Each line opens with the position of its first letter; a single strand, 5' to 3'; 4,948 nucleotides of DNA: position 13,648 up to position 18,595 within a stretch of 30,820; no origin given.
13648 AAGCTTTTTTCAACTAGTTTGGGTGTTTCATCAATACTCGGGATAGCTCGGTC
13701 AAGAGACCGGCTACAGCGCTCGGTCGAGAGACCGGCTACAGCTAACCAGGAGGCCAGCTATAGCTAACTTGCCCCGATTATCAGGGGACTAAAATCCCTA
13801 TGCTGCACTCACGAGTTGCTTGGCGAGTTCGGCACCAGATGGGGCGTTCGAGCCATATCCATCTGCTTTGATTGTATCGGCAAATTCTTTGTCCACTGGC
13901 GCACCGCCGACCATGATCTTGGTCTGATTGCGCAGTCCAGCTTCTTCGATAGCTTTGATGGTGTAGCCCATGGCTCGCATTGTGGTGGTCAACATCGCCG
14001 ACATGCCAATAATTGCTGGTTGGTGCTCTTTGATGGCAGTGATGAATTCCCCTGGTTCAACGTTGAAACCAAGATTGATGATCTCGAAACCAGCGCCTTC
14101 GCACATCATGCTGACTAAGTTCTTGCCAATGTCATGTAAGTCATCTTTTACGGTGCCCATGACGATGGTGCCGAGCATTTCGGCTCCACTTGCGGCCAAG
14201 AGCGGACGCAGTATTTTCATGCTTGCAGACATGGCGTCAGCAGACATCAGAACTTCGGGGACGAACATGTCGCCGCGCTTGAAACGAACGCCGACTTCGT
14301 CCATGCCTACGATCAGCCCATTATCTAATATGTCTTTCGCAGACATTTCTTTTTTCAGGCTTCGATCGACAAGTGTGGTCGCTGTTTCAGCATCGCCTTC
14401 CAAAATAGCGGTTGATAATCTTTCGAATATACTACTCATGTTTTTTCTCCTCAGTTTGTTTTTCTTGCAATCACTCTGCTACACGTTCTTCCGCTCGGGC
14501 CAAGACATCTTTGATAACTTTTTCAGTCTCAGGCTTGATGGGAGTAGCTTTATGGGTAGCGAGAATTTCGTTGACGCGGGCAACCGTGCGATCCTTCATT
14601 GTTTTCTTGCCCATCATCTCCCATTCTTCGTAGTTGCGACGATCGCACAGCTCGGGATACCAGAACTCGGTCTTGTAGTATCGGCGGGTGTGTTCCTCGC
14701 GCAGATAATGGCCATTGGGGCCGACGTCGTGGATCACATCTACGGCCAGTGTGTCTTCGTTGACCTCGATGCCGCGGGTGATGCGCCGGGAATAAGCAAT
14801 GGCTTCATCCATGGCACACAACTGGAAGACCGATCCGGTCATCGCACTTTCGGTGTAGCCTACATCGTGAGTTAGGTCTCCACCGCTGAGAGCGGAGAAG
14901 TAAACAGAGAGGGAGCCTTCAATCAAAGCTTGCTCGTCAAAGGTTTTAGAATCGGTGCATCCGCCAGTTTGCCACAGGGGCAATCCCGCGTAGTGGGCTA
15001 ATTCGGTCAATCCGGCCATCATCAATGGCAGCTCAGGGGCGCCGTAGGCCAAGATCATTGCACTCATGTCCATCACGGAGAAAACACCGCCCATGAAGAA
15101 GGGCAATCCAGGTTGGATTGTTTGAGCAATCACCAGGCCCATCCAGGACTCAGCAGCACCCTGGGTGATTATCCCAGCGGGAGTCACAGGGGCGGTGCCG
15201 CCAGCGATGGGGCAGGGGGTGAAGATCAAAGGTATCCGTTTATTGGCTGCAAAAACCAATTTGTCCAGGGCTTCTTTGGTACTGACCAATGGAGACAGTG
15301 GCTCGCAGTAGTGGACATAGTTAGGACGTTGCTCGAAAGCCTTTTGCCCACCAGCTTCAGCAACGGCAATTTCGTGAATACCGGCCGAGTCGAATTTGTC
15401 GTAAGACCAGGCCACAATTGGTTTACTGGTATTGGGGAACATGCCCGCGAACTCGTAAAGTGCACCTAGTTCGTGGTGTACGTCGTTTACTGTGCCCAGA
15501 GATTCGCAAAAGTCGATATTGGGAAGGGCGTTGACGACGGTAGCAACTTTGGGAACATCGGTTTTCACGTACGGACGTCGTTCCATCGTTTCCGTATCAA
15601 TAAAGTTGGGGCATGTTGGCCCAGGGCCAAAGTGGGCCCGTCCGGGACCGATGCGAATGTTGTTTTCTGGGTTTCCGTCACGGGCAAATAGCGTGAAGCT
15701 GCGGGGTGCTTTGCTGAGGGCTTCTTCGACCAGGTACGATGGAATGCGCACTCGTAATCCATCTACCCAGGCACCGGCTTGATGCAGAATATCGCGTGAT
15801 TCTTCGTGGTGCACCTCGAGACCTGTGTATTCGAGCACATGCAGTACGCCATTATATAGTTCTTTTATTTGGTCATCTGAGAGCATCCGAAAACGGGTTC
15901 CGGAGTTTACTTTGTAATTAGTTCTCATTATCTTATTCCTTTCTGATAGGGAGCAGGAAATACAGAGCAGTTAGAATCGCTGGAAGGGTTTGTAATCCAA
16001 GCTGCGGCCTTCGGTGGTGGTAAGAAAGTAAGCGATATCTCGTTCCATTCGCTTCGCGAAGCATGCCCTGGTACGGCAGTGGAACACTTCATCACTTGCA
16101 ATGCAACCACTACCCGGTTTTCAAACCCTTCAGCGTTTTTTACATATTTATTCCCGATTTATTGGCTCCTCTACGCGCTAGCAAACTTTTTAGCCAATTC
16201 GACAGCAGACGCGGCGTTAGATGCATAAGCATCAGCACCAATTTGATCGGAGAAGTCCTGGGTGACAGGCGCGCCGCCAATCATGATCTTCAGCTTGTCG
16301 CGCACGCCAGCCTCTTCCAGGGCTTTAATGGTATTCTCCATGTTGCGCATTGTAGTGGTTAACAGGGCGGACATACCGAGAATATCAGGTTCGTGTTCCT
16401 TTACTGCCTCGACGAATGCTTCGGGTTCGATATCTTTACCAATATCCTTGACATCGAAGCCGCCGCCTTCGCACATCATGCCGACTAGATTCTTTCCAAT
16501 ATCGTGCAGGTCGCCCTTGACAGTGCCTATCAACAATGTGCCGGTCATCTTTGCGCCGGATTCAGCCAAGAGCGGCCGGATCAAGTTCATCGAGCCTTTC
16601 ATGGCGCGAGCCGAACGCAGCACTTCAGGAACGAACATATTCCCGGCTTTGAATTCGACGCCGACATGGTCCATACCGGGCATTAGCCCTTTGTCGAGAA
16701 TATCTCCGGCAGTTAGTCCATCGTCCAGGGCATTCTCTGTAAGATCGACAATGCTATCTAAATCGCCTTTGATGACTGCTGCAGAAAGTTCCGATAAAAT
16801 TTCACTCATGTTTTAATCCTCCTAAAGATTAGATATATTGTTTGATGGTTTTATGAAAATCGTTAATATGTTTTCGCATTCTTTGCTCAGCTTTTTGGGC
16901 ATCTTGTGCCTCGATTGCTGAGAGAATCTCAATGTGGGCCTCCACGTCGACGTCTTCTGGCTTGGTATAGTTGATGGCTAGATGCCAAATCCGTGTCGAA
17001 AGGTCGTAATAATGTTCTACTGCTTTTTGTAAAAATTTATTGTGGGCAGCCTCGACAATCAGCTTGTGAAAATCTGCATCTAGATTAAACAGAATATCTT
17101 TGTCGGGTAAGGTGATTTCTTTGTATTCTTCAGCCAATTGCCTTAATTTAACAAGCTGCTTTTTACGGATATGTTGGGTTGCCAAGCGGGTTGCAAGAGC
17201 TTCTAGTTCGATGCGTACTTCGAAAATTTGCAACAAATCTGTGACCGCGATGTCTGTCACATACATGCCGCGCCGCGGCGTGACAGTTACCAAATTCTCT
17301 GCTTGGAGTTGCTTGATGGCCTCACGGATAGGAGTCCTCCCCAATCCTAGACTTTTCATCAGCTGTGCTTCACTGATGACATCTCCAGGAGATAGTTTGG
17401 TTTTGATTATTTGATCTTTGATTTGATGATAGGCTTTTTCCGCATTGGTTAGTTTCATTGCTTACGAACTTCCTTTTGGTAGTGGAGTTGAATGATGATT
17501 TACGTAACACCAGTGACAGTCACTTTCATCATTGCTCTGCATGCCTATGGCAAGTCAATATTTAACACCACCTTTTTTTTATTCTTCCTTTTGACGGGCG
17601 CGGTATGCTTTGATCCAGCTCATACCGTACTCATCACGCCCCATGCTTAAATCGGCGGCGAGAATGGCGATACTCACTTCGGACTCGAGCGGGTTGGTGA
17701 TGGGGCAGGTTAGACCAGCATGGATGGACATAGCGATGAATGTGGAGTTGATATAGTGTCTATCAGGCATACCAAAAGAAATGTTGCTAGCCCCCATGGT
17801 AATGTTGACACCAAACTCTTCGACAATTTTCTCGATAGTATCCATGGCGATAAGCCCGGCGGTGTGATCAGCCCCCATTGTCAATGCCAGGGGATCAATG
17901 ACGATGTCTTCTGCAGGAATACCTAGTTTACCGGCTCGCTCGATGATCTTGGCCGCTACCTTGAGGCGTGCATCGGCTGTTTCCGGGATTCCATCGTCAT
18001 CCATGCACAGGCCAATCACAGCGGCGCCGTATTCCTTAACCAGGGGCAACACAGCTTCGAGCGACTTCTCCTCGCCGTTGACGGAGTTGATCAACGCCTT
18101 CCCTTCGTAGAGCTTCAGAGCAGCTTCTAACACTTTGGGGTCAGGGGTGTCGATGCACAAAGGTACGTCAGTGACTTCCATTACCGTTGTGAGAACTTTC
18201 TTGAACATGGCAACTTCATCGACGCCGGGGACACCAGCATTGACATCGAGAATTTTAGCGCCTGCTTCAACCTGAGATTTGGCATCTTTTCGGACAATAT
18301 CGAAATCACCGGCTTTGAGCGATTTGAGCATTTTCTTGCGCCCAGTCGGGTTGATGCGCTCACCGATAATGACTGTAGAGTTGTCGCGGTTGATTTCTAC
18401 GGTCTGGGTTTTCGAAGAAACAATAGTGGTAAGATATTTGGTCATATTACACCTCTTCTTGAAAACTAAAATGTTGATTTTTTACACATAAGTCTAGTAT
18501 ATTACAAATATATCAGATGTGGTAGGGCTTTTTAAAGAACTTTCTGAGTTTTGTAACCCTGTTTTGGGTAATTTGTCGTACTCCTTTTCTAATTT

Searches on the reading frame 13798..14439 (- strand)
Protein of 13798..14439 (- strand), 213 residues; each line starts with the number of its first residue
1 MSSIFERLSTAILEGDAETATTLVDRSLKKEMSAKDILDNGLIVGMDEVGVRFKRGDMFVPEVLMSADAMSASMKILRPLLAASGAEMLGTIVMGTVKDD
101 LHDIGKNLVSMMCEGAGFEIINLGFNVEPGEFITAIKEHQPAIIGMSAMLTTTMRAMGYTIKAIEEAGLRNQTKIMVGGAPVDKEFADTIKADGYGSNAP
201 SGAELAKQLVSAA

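Call 4: search_protein_families(library=pfam, proteins=[window:13798-14439:-])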
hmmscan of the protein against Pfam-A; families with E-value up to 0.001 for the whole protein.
window:13798-14439:- (213 aa): 2 families
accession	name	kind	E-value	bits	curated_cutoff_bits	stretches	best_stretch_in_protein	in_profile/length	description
PF02310.24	B12-binding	-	4.3e-27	94.8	32.1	1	91-199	2-116/121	B12 binding domain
PF02607.22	B12-binding_2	-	3e-23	82.2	23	1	5-77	2-73/74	B12 binding domain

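Call 6: search_protein_families(library=ncbifam, proteins=[window:13798-14439:-])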
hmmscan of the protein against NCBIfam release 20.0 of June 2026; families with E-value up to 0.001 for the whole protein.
window:13798-14439:- (213 aa): 14 families
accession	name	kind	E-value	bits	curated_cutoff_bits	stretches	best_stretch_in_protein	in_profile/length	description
NF047996.1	corrin_MtgC_2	exception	5.7e-63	212.2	370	1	1-210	1-210/212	glycine betaine-specific corrinoid protein MtgC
NF041607.1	dimeth_corrin_MtbC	equivalog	7.9e-55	185.5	350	1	9-209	2-202/203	dimethylamine corrinoid protein MtbC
TIGR02370.1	pyl_corrinoid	subfamily_domain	1.1e-53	181.6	215.3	1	8-199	2-194/197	methyltransferase cognate corrinoid protein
NF047995.1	corrinoid_MtgC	exception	4.6e-52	176.6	310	1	1-211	1-214/215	glycine betaine-specific corrinoid protein MtgC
TIGR02082.1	metH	equivalog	2.8e-39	134.5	1010.85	1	3-195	645-837/1182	methionine synthase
NF040669.1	MtaC2_Meth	equivalog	5.2e-39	134.2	450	1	5-210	43-246/267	methanol--corrinoid protein MtaC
NF040655.1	MtaC_Meth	equivalog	1.3e-33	116.1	420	1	6-211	37-239/253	methanol--corrinoid protein MtaC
NF007024.0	PRK09490.1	equivalog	6.2e-31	107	1497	1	4-185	661-845/1234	methionine synthase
NF002612.0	PRK02261.1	equivalog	2.6e-12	46.5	110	1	91-180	5-93/148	methylaspartate mutase subunit S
TIGR01501.1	MthylAspMutase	equivalog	2.6e-09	36.9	135.8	1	91-181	3-92/134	methylaspartate mutase subunit S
NF052513.1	TransRegCarH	equivalog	5.8e-07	29.1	400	1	6-190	85-259/274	HTH-type transcriptional repressor CarH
TIGR00640.1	acid_CoA_mut_C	subfamily_domain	2.8e-06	27.3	57.45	1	94-206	7-117/132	methylmalonyl-CoA mutase C-terminal domain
NF040743.1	ornith_mutase_E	equivalog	0.00047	18.2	800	1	91-211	597-724/730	D-ornithine 4,5-aminomutase subunit OraE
NF052385.1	Lys_5_6_beta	equivalog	0.00052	19.8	280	1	118-196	139-221/241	lysine 5,6-aminomutase subunit beta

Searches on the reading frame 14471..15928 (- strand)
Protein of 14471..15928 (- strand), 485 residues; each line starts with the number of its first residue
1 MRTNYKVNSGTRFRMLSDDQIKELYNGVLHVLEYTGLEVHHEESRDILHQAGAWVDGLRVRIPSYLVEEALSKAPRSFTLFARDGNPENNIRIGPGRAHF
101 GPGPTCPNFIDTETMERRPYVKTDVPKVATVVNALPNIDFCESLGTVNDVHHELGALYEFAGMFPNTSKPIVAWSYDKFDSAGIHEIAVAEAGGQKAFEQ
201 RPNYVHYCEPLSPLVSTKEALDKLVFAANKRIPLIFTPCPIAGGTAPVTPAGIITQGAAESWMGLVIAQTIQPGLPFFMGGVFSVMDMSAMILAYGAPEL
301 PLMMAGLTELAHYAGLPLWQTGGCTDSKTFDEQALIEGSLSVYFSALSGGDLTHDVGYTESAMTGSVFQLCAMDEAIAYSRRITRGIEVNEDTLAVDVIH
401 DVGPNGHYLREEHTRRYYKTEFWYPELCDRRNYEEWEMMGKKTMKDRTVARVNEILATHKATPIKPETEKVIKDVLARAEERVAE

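Call 4: search_protein_families(library=pfam, proteins=[window:14471-15928:-])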
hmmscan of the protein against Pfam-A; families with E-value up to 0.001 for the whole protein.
window:14471-15928:- (485 aa): 1 family
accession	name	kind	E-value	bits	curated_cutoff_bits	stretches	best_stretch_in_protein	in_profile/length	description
PF06253.16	MTTB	-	3.7e-91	306.1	25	1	8-481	26-497/500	Trimethylamine methyltransferase (MTTB)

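Call 6: search_protein_families(library=ncbifam, proteins=[window:14471-15928:-])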
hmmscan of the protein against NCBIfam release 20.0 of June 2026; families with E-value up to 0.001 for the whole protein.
window:14471-15928:- (485 aa): 1 family
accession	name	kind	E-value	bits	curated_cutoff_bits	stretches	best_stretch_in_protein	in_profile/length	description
TIGR02369.2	trimeth_pyl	equivalog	2.7e-111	372.4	525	1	12-480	2-469/469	[trimethylamine--corrinoid protein] Co-methyltransferase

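Call 97: search_solved_structures(query=window:14471-15928:-)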
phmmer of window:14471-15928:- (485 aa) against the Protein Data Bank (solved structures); distinct sequences matched with E-value up to 0.001: 5.
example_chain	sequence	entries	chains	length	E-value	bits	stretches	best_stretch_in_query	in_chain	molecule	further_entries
2qne_A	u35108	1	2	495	1.6e-61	211.8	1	12-483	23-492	Putative methyltransferase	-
9yce_A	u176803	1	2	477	1.7e-61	211.7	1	12-483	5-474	Glycine betaine methyltransferase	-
7xcl_A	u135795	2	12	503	1.5e-47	165.8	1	7-480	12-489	Trimethylamine methyltransferase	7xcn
7xcm_A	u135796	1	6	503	2.1e-47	165.2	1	7-480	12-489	Trimethylamine methyltransferase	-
4yyc_A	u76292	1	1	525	6.1e-44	153.8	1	13-481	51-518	Putative trimethylamine methyltransferase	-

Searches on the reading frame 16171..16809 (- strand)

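Call 4: search_protein_families(library=pfam, proteins=[window:16171-16809:-])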
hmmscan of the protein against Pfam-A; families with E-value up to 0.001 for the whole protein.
window:16171-16809:- (212 aa): 2 families
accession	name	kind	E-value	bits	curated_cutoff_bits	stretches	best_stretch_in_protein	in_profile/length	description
PF02310.24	B12-binding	-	1.7e-28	99.3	32.1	1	91-203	2-120/121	B12 binding domain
PF02607.22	B12-binding_2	-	1.4e-21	76.9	23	1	6-76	3-72/74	B12 binding domain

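Call 6: search_protein_families(library=ncbifam, proteins=[window:16171-16809:-])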
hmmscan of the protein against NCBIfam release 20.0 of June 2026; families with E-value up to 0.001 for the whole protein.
window:16171-16809:- (212 aa): 15 families
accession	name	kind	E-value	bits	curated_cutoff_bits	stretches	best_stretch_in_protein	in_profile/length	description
NF047996.1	corrin_MtgC_2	exception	6.6e-68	228.3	370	1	1-209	1-209/212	glycine betaine-specific corrinoid protein MtgC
TIGR02370.1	pyl_corrinoid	subfamily_domain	3.8e-61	205.9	215.3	1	8-202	2-197/197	methyltransferase cognate corrinoid protein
NF047995.1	corrinoid_MtgC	exception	2.4e-59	200.4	310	1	1-209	1-212/215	glycine betaine-specific corrinoid protein MtgC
NF041607.1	dimeth_corrin_MtbC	equivalog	8.7e-59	198.5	350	1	8-208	1-201/203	dimethylamine corrinoid protein MtbC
TIGR02082.1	metH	equivalog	4.1e-43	147.2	1010.85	1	7-200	649-848/1182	methionine synthase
NF040669.1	MtaC2_Meth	equivalog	1.7e-38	132.5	450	1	3-207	41-243/267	methanol--corrinoid protein MtaC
NF040655.1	MtaC_Meth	equivalog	2.5e-37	128.3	420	1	3-208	34-236/253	methanol--corrinoid protein MtaC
NF007024.0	PRK09490.1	equivalog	1e-36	126.2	1497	1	6-184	663-844/1234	methionine synthase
NF002612.0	PRK02261.1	equivalog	2e-10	40.4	110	1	89-182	3-95/148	methylaspartate mutase subunit S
NF052385.1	Lys_5_6_beta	equivalog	1.1e-07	31.8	280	1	118-206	139-230/241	lysine 5,6-aminomutase subunit beta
TIGR01501.1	MthylAspMutase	equivalog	1.4e-07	31.4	135.8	1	91-182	3-93/134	methylaspartate mutase subunit S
TIGR00640.1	acid_CoA_mut_C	subfamily_domain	1.9e-07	31.1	57.45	1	93-187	6-99/132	methylmalonyl-CoA mutase C-terminal domain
NF040743.1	ornith_mutase_E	equivalog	4.1e-07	28.3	800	1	92-205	598-718/730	D-ornithine 4,5-aminomutase subunit OraE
NF006944.0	PRK09426.1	equivalog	7.4e-06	24.2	876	1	47-187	545-686/721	methylmalonyl-CoA mutase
NF052513.1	TransRegCarH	equivalog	7.3e-05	22.2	400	1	6-193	85-262/274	HTH-type transcriptional repressor CarH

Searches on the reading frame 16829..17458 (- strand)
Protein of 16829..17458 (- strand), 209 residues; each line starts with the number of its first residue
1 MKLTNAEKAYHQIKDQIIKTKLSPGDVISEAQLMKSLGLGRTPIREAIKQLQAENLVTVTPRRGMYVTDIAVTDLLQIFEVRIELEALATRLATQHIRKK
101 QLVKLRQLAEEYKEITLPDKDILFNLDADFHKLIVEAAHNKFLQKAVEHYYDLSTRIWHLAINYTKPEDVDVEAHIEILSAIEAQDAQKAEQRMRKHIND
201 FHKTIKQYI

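Call 4: search_protein_families(library=pfam, proteins=[window:16829-17458:-])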
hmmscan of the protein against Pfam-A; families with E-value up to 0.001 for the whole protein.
window:16829-17458:- (209 aa): 2 families
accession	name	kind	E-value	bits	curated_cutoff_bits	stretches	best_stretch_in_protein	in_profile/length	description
PF07729.17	FCD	-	7e-26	91.5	24.3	1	77-199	1-124/125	FCD domain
PF00392.27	GntR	-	2.9e-19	68.9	27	1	6-67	2-64/64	Bacterial regulatory proteins, gntR family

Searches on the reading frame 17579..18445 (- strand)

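Call 4: search_protein_families(library=pfam, proteins=[window:17579-18445:-])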
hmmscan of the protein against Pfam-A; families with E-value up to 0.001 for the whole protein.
window:17579-18445:- (288 aa): 2 families
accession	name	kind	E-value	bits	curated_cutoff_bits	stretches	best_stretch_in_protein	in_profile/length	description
PF00809.28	Pterin_bind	-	4e-33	115.5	25.5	1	28-249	1-242/244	Pterin binding enzyme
PF03599.22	CdhD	-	2.5e-10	40.1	24.8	1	73-193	82-184/387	CO dehydrogenase/acetyl-CoA synthase delta subunit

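Call 6: search_protein_families(library=ncbifam, proteins=[window:17579-18445:-])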
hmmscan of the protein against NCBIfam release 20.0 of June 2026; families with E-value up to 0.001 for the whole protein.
window:17579-18445:- (288 aa): 8 families
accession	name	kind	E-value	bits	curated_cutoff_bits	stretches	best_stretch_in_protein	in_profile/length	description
NF005719.0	PRK07535.1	domain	4.5e-96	321.1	259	1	25-286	2-263/268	methyltetrahydrofolate:corrinoid/iron-sulfur protein methyltransferase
TIGR02082.1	metH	equivalog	1.1e-47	162.4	1010.85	1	7-252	326-586/1182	methionine synthase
NF040758.1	CODH_ACS_meth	exception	2e-40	138.8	370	1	25-278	5-259/261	carbon monoxide dehydrogenase/acetyl-CoA synthase methytransferase subunit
NF007024.0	PRK09490.1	equivalog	4.2e-32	110.9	1497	1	11-252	347-603/1234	methionine synthase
TIGR01496.1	DHPS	equivalog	1.6e-10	41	162.6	1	51-223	25-208/258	dihydropteroate synthase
TIGR00284.1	TIGR00284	hypoth_equivalog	9.9e-06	24.4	256.65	1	53-244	169-344/497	dihydropteroate synthase-like protein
NF003195.0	PRK04165.1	equivalog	1.2e-05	24.4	306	1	76-189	138-237/450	acetyl-CoA decarbonylase/synthase complex subunit gamma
NF002142.0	PRK00979.1-1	subfamily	3.7e-05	22.9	287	1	36-222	35-220/306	tetrahydromethanopterin S-methyltransferase subunit H family protein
